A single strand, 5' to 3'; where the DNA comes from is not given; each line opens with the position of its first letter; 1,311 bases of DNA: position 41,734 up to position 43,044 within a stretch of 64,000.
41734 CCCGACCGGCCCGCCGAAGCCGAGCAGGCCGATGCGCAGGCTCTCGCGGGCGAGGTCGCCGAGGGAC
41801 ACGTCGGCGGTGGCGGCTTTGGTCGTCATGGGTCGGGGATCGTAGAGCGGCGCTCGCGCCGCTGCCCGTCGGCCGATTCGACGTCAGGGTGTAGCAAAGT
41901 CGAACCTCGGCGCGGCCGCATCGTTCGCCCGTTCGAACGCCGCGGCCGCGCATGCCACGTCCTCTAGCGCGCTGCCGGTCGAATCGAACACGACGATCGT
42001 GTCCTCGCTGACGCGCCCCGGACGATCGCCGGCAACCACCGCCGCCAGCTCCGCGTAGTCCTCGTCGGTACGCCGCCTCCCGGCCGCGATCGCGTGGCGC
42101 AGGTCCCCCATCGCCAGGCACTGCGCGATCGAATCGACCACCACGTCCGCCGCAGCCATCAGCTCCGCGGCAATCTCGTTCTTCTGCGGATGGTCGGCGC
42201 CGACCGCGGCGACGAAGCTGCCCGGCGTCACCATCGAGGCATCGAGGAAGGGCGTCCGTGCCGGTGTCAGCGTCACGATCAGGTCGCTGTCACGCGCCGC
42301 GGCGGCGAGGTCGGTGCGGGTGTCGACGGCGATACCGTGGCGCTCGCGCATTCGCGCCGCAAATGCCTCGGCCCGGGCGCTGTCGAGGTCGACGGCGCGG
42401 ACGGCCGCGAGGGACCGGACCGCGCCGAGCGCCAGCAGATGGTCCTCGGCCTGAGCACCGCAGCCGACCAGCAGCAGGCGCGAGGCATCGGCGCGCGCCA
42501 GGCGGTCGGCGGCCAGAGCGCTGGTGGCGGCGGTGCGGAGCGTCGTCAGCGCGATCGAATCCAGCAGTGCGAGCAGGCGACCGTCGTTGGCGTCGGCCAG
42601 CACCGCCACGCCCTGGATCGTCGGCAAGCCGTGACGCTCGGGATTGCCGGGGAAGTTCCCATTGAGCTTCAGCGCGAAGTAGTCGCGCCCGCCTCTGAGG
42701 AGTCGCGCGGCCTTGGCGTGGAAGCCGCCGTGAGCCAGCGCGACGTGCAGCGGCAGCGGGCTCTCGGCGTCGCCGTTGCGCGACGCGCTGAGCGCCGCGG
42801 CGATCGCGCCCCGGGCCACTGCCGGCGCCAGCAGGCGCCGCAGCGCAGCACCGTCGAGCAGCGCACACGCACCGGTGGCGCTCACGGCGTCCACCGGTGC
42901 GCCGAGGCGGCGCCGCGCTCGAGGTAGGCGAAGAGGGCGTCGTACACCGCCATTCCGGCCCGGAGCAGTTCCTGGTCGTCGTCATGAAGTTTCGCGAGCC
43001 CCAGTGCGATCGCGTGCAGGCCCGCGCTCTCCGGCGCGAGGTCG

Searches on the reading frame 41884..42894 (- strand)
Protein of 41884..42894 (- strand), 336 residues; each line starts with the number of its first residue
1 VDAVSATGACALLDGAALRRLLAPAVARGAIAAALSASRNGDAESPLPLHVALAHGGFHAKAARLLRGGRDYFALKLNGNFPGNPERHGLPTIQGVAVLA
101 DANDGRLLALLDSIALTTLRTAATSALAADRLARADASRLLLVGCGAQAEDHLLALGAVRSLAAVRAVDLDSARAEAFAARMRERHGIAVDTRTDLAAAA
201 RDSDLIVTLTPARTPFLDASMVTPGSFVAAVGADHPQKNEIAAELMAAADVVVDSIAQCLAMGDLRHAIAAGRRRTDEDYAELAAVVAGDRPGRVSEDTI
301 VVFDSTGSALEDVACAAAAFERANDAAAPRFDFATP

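Call 100: search_protein_families(library=pfam, proteins=[window:41884-42894:-], max_evalue=0.00001)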
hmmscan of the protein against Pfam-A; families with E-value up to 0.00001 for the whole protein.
window:41884-42894:- (336 aa): 1 family
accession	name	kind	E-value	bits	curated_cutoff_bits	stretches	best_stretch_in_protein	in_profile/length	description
PF02423.21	OCD_Mu_crystall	-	1.9e-60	204.9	24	1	30-325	23-312/314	Ornithine cyclodeaminase/mu-crystallin family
